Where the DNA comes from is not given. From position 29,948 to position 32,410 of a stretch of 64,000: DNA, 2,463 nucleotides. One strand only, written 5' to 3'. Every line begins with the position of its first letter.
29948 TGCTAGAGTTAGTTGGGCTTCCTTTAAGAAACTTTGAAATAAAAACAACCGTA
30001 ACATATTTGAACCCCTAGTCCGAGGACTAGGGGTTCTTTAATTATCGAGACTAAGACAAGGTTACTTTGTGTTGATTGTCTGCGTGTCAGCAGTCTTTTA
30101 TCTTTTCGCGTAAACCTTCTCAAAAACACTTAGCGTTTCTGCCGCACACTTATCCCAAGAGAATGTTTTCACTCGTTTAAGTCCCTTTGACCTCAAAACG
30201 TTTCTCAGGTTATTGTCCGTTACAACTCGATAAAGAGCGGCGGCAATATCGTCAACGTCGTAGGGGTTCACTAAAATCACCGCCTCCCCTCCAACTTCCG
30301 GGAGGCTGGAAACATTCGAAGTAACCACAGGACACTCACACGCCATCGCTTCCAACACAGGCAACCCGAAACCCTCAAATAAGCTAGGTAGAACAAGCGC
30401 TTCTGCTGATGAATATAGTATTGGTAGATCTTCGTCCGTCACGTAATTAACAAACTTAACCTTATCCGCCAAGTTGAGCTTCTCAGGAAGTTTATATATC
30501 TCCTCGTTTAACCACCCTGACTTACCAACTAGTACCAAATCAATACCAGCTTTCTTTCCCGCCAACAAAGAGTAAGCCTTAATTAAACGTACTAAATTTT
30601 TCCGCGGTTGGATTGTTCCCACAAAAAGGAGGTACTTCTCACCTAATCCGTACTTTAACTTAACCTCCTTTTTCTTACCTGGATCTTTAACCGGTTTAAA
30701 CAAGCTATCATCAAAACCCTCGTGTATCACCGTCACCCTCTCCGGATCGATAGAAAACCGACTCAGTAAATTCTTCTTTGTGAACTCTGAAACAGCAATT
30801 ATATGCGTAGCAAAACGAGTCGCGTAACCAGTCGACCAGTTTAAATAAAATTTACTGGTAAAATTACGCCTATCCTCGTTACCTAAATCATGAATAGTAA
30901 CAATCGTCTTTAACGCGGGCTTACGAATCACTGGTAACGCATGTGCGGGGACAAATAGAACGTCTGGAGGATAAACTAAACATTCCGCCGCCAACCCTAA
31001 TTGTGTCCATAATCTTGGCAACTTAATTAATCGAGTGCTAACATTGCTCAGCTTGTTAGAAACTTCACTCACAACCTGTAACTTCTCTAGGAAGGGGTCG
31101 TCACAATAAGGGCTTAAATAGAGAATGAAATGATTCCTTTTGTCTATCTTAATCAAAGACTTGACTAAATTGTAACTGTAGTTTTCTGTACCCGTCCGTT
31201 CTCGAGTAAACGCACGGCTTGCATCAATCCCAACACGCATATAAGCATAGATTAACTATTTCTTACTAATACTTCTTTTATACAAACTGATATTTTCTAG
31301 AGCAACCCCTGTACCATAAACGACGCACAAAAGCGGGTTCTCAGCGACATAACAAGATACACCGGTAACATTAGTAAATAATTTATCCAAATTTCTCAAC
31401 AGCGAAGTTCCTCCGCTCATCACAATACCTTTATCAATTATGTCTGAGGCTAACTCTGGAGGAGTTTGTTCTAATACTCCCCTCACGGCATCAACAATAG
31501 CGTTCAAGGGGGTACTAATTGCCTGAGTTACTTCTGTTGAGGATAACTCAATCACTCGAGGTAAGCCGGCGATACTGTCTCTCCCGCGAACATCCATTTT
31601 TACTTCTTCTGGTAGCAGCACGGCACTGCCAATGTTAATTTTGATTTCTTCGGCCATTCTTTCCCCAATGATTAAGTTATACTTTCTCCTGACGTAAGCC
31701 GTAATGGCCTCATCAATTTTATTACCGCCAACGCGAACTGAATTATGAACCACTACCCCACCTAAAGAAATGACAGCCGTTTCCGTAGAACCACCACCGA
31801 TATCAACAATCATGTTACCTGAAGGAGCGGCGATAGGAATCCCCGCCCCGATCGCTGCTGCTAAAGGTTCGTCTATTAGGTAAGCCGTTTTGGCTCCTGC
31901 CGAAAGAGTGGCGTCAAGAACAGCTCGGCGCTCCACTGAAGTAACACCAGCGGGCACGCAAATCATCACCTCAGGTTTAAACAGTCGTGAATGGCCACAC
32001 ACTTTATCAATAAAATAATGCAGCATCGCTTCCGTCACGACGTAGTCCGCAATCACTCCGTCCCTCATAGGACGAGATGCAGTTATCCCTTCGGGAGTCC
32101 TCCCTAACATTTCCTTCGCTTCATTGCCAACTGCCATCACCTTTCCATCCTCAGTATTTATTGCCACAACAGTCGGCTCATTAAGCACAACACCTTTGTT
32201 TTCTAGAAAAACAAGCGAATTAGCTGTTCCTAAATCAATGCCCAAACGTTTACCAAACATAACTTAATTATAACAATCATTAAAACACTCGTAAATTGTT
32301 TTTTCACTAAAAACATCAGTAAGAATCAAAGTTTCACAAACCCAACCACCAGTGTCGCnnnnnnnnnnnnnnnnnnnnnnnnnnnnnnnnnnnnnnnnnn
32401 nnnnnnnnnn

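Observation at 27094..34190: Accessory-looking cell-envelope cluster inserted where rpoBC is expected: HTH, hypothetical + GT4, GT4, a second MreB, a PEGA/beta-propeller membrane protein, and a sortase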

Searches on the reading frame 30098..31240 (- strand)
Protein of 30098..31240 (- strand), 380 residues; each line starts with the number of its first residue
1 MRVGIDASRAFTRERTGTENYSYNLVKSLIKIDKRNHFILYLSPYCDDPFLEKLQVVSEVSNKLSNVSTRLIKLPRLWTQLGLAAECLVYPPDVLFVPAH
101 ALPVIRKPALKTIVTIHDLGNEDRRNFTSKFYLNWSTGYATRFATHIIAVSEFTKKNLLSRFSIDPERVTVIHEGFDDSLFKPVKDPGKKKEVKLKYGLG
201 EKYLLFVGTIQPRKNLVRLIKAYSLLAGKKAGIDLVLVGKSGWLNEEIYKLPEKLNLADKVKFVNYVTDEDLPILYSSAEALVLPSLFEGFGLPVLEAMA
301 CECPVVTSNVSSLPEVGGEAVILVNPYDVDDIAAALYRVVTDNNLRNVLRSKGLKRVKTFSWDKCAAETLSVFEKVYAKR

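Call 4: search_protein_families(library=pfam, proteins=[window:30098-31240:-], max_evalue=0.01)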
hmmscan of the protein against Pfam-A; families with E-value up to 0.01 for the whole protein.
window:30098-31240:- (380 aa): 7 families
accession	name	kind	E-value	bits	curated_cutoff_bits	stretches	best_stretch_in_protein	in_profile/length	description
PF00534.26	Glycos_transf_1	-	1.1e-38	132.9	26.4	1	198-355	12-171/172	Glycosyl transferases group 1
PF13692.12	Glyco_trans_1_4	-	1.3e-30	106.9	27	1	202-342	2-142/142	Glycosyl transferases group 1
PF13439.12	Glyco_transf_4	-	2e-15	57.7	28.5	1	17-179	3-169/170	Glycosyltransferase Family 4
PF20706.3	GT4-conflict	-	1.1e-08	34.9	26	1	147-311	150-314/385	Family 4 Glycosyltransferase in conflict systems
PF13524.12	Glyco_trans_1_2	-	2.2e-07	31.4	25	1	230-368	12-141/144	Glycosyl transferase-like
PF13579.12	Glyco_trans_4_4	-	1.2e-05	26.2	29.7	1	74-173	60-156/158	Glycosyl transferase 4-like domain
PF00982.27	Glyco_transf_20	-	0.00061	19.1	32.5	1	267-362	360-460/473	Glycosyltransferase family 20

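Call 5: search_protein_families(library=ncbifam, proteins=[window:30098-31240:-], max_evalue=0.01)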
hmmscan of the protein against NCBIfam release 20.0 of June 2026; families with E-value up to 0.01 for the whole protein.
window:30098-31240:- (380 aa): 38 families (the best 25 are shown)
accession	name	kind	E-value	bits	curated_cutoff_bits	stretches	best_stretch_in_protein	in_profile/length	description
TIGR04047.1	MSMEG_0565_glyc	hypoth_equivalog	1.3e-36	126.5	259.85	1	113-374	114-372/373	MSMEG_0565 family glycosyltransferase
TIGR02149.1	glgA_Coryne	subfamily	8.5e-35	120.6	302.4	1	134-376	135-390/391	glycogen synthase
TIGR03449.1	mycothiol_MshA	equivalog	7.2e-31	107.5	462.5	1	144-376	165-403/406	D-inositol-3-phosphate glycosyltransferase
TIGR03999.1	thiol_BshA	equivalog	1.9e-24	86.3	273.7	1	139-376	140-373/375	N-acetyl-alpha-D-glucosaminyl L-malate synthase BshA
TIGR03088.1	stp2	hypoth_equivalog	4.7e-24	85.1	409.05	1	140-376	133-373/374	TIGR03088 family PEP-CTERM/XrtA system glycosyltransferase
NF050063.1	ProtGlycPglJ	equivalog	6.1e-22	78.3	500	1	144-371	145-361/363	N-acetylgalactosamine-N,N'-diacetylbacillosaminyl-diphospho-undecaprenol 4-alpha-N-acetylgalactosaminyltransferase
NF041010.1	glycosy_Agl16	equivalog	2.3e-21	76.1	575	1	134-375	124-350/352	glycosylation protein Agl16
TIGR04157.1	glyco_rSAM_CFB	subfamily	2.2e-20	73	400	1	142-317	168-339/406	TIGR04157 family glycosyltransferase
NF041876.1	EPS_EpsE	equivalog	2.6e-18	66.5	400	1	201-365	214-385/389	exopolysaccharide biosynthesis GT4 family glycosyltransferase EpsE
NF038298.1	EPS_HpsO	equivalog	5.4e-18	64.9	575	1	128-375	131-386/388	hormogonium polysaccharide biosynthesis glycosyltransferase HpsO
NF038295.1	EPS_HpsP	equivalog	9e-18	64.4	550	1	160-376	170-387/388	hormogonium polysaccharide biosynthesis glycosyltransferase HpsP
TIGR04063.1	stp3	hypoth_equivalog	1.8e-17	63.3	442.05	1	139-376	153-395/397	TIGR04063 family PEP-CTERM/XrtA system glycosyltransferase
NF053787.1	GlcN_PG_synth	equivalog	1.3e-16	60.4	480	1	166-376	163-359/361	N-acetylglucosaminyl phosphatidylglycerol synthase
NF047684.1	TeichurnBiosyTuaC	equivalog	3.8e-15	55.7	550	1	142-375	163-388/391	teichuronic acid biosynthesis protein TuaC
TIGR02468.1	sucrsPsyn_pln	equivalog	4.6e-13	47.9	1143.95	1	218-371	496-666/1051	sucrose-phosphate synthase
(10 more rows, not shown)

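Call 84: search_protein_families(library=padloc, proteins=[window:30098-31240:-], max_evalue=0.001)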
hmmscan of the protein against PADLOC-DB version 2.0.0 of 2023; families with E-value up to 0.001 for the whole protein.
window:30098-31240:- (380 aa): 0 families

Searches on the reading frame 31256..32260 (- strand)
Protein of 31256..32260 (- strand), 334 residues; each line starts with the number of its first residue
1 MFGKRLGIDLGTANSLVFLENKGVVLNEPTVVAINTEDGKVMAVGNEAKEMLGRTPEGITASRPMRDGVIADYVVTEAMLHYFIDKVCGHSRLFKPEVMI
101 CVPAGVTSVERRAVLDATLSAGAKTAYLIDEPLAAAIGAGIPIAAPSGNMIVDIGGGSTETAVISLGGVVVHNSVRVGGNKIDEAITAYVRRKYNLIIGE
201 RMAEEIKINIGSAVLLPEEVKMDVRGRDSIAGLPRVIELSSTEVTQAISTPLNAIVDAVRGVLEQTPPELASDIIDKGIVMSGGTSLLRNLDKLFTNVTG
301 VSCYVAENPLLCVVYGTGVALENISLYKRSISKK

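Call 4: search_protein_families(library=pfam, proteins=[window:31256-32260:-], max_evalue=0.01)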
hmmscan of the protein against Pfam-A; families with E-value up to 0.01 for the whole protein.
window:31256-32260:- (334 aa): 8 families
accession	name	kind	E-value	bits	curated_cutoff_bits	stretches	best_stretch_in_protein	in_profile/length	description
PF06723.19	MreB_Mbl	-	6.1e-139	462.8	27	1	4-327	2-325/327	MreB/Mbl protein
PF00012.26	HSP70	-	9.7e-12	44.3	20.6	1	97-195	135-239/599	Hsp70 protein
PF14450.12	FtsA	-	5.4e-10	40.1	31.8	1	151-307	2-111/127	Cell division protein FtsA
PF00022.25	Actin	-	3.5e-09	36.2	27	1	29-193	31-190/410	Actin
PF25216.1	Volactin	-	7.1e-05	22.9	35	1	32-188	49-207/321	Volactin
PF11104.14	PilM_2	-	8.4e-05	22.1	27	0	150-209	183-236/340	Type IV pilus assembly protein PilM;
PF02541.22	Ppx-GppA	-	0.0029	17.5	27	1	150-185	115-150/285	Ppx/GppA phosphatase family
PF06277.17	EutA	-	0.0046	16.3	27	1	151-201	147-201/475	Ethanolamine utilisation protein EutA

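Call 5: search_protein_families(library=ncbifam, proteins=[window:31256-32260:-], max_evalue=0.01)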
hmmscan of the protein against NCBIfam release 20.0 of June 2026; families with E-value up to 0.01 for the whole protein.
window:31256-32260:- (334 aa): 19 families
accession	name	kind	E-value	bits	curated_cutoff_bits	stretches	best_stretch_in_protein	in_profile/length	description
NF010539.0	PRK13927.1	subfamily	6.7e-145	482.2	293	1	1-332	4-337/339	rod shape-determining protein MreB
TIGR00904.1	mreB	subfamily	9.6e-140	465.4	365.75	1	2-328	1-333/334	MreB/Mrl family cell shape determining protein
NF010540.1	PRK13929.1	exception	1.5e-120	402.2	515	1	4-329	5-332/334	rod-share determining protein MreBH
NF040964.1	MamK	subfamily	1.9e-17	63.3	400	1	6-297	3-291/335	MamK family actin-like protein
NF053558.1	BeeR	equivalog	7.3e-16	58.1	530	1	6-295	3-304/349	BeeR family actin-like protein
NF011660.0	PRK15080.1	equivalog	2.2e-14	53.4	182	1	61-189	60-183/277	ethanolamine utilization protein EutJ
TIGR01991.1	HscA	equivalog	4.2e-13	48.6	708.55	1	85-309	120-347/600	Fe-S protein assembly chaperone HscA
TIGR01174.1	ftsA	equivalog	2.6e-12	46.5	175.85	1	146-304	195-343/371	cell division protein FtsA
TIGR02529.1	EutJ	subfamily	1.1e-11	44.6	152.1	1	60-191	26-152/239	ethanolamine utilization protein EutJ family protein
NF003520.0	PRK05183.1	subfamily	2.2e-11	42.9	620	1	98-294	153-352/621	Fe-S protein assembly chaperone HscA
NF002399.0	PRK01433.1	equivalog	1.4e-10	40.4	743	1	98-324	144-357/595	Fe-S protein assembly chaperone HscA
NF009947.0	PRK13411.1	equivalog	6.3e-10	37.7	1002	1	98-193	136-237/662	molecular chaperone DnaK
NF001413.0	PRK00290.1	equivalog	8.9e-10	37.5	648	1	98-194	136-236/625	molecular chaperone DnaK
TIGR02350.1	prok_dnaK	equivalog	1.6e-09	36.8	822.55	1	98-195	133-236/596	molecular chaperone DnaK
NF009946.0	PRK13410.1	equivalog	1.9e-09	36.3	1019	1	98-194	138-239/669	molecular chaperone DnaK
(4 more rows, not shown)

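Call 10: find_encoding_contigs(protein=window:31256-32260:-, flank=10000, max_places=10)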
Protein window:31256-32260:- (334 aa): no gene with exactly this product is on record in the collection.

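Call 11: find_related_loci(query=window:31256-32260:-, collection=genome_contigs, flank=10000)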
Query window:31256-32260:- (334 aa) in genome_contigs; peptide patterns used: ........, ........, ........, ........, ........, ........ (x = any residue, [..] = any of these).
600 stretches matched a pattern (row limit reached: there are more); 599 encode a relative of the query (tblastn E <= 1e-3); the best 80 are kept; 80 distinct loci.
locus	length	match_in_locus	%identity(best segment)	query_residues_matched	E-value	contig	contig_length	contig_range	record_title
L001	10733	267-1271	75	2-334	2e-166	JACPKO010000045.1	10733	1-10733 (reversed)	MAG: Candidatus Daviesbacteria bacterium isolate NC_groundwater_496_Ag_S-0.1um_39_16 S35_SO-1_scaffold_127697, whole gen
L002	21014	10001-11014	75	1-334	7e-165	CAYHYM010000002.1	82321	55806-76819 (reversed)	MAG TPA_asm: uncultured Gammaproteobacteria bacterium isolate ERP119705_co17_338 genome assembly, contig: NODE_201_lengt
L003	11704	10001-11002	73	1-334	3e-162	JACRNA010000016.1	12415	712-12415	MAG: Candidatus Amesbacteria bacterium isolate NC_groundwater_1921_Pr3_S-0.2um_39_4 scaffold_296056, whole genome shotgu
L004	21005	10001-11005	73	2-334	5e-162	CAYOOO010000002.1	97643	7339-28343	MAG TPA_asm: uncultured Gammaproteobacteria bacterium isolate binchicken_co110_106 genome assembly, contig: NODE_588_len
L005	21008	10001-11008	76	2-334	2e-168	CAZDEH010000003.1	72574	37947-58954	MAG TPA_asm: uncultured Gammaproteobacteria bacterium isolate SRP050083_co3_643 genome assembly, contig: NODE_147_length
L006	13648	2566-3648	69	1-334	3e-156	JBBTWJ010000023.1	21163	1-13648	MAG: Patescibacteria group bacterium isolate H41-bin149_1 H41_bin149_1_000000000023, whole genome shotgun sequence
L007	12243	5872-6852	71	12-334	4e-153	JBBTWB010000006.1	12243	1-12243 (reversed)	MAG: Patescibacteria group bacterium isolate H43-bin061_1 H43_bin061_1_000000000006, whole genome shotgun sequence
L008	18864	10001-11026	67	4-334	8e-151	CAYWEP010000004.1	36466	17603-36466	MAG TPA_asm: uncultured Gammaproteobacteria bacterium isolate SRP269290_co3_1003 genome assembly, contig: NODE_968_lengt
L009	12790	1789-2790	69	4-334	2e-150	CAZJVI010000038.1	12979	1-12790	MAG TPA_asm: uncultured Gammaproteobacteria bacterium isolate binchicken_co50_326 genome assembly, contig: NODE_5736_len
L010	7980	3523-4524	69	1-334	1e-149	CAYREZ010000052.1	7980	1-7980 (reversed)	MAG TPA_asm: uncultured Gammaproteobacteria bacterium isolate SRP050083_co1_461 genome assembly, contig: NODE_4677_lengt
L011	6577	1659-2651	66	4-334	3e-145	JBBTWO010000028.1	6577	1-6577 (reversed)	MAG: Patescibacteria group bacterium isolate H41-bin046_1 H41_bin046_1_000000000028, whole genome shotgun sequence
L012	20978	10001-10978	67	5-331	6e-143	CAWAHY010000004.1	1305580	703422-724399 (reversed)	MAG: uncultured Chloroflexia bacterium isolate MFD02242.bin.2.61 genome assembly, contig: contig_7943, whole genome shot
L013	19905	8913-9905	63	1-331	1e-141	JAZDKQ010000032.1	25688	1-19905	MAG: Candidatus Moraniibacteriota bacterium isolate MEGAHIT-group-0.544 k141_16566007, whole genome shotgun sequence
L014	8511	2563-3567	66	1-333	1e-141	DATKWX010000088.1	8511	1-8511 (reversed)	MAG TPA_asm: Candidatus Bathyarchaeia archaeon isolate SMAG_U14175 k141_4368204, whole genome shotgun sequence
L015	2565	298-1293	63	1-332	2e-147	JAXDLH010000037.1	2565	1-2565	MAG: Chloroflexota bacterium isolate BP_613 scaffold_4732515, whole genome shotgun sequence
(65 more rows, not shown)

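Call 18: search_protein_families(library=pfam, proteins=[L002:12139-12912:+, L002:12931-13449:+, L001:1328-2239:+, L001:2281-2868:-, L002:6711-7406:+, L013:11027-12181:+, L013:12197-13003:+, L013:13175-14227:+, L009:7423-10164:-, L007:7909-8994:+], max_evalue=0.001)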
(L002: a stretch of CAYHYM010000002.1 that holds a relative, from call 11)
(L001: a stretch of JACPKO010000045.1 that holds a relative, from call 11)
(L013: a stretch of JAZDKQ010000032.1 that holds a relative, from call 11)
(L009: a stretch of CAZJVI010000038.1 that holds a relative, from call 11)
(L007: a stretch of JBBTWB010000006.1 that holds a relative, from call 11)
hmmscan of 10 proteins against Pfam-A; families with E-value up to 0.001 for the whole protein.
L002:12139-12912:+ (257 aa): 1 family
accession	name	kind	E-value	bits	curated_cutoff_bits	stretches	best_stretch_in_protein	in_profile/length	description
PF03808.19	Glyco_tran_WecG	-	6.5e-41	140.4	27.4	1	84-243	1-167/168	Glycosyl transferase WecG/TagA/CpsF family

L002:12931-13449:+ (172 aa): 2 families
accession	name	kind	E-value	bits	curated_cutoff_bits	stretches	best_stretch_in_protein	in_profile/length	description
PF06560.17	GPI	-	9e-22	77.7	20.7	1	37-152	51-169/182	Glucose-6-phosphate isomerase (GPI)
PF00190.28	Cupin_1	-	3.4e-05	23.9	22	1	28-126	56-115/151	Cupin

L001:1328-2239:+ (303 aa): 10 families
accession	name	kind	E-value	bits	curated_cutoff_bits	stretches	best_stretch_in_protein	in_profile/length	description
PF01370.27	Epimerase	-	2.7e-62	210.7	20.9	1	3-233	1-240/240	NAD dependent epimerase/dehydratase family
PF16363.11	GDP_Man_Dehyd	-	2.3e-53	182.2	27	1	4-295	1-331/332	GDP-mannose 4,6 dehydratase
PF01073.25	3Beta_HSD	-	1.4e-26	93.6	22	1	4-220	1-227/280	3-beta hydroxysteroid dehydrogenase/isomerase family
PF13460.12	NAD_binding_10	-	4.3e-14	53.2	27.2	1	7-166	1-143/184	NAD(P)H-binding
PF07993.18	NAD_binding_4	-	5.5e-13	49.1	20.1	1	64-202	88-241/258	Male sterility protein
PF02719.21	Polysacc_synt_2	-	4.6e-11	42.9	20.2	1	3-115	1-128/293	Polysaccharide biosynthesis protein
PF04321.23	RmlD_sub_bind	-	5e-11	42.7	27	1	1-165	1-147/287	RmlD substrate binding domain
PF05368.20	NmrA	-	5e-09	36.6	27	1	2-115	4-107/298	NmrA-like family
PF00106.31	adh_short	-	4.1e-05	23.6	26.6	0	3-32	3-32/195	short chain dehydrogenase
PF08659.16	KR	-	0.00043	20.7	22.6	0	3-30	3-30/180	KR domain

L001:2281-2868:- (195 aa): 0 families

L002:6711-7406:+ (231 aa): 0 families

L013:11027-12181:+ (384 aa): 4 families
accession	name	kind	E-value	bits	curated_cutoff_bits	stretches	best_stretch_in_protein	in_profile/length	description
PF00534.26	Glycos_transf_1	-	1.5e-29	103.2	26.4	1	207-353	13-169/172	Glycosyl transferases group 1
PF13692.12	Glyco_trans_1_4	-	1.5e-20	74.3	27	1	211-340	3-140/142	Glycosyl transferases group 1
PF13439.12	Glyco_transf_4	-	1.9e-11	44.7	28.5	1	18-195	1-169/170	Glycosyltransferase Family 4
PF13524.12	Glyco_trans_1_2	-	0.00014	22.3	25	1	227-355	5-125/144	Glycosyl transferase-like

L013:12197-13003:+ (268 aa): 1 family
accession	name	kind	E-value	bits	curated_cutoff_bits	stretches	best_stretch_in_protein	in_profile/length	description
PF13177.12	DNA_pol3_delta2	-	1.9e-33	116.2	27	1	5-162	4-159/161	DNA polymerase III, delta subunit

L013:13175-14227:+ (350 aa): 4 families
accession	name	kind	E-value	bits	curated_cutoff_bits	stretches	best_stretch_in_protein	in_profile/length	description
PF15902.12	Sortilin-Vps10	-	1.5e-27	96.9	33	4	31-145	3-116/446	Sortilin, neurotensin receptor 3,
PF14870.12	PSII_BNR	-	1e-18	68.1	27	2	31-144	40-143/303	Photosynthesis system II assembly factor YCF48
PF02012.26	BNR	-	3.9e-08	32.5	27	0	83-91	3-11/12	BNR/Asp-box repeat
PF13088.12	BNR_2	-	1.4e-05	25.1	31.4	0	62-140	166-250/277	BNR repeat-like domain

L009:7423-10164:- (913 aa): 0 families

L007:7909-8994:+ (361 aa): 3 families
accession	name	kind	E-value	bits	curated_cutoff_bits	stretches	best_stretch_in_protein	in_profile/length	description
PF00534.26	Glycos_transf_1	-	3.9e-19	69.3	26.4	1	179-331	15-167/172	Glycosyl transferases group 1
PF13692.12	Glyco_trans_1_4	-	5.5e-17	62.8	27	1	192-316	15-138/142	Glycosyl transferases group 1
PF13439.12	Glyco_transf_4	-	7e-10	39.6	28.5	1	18-128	1-111/170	Glycosyltransferase Family 4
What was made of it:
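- Closest known: TagA/TarA/WecG. Same: The relatives' gene beside mreB2/GT4b is a clear PF03808 member (E = 6.5e-41, call 18), of a similar size (245-295 aa).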

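Call 84: search_protein_families(library=padloc, proteins=[window:31256-32260:-], max_evalue=0.001)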
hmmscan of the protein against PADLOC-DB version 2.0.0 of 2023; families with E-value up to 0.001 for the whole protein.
window:31256-32260:- (334 aa): 0 families
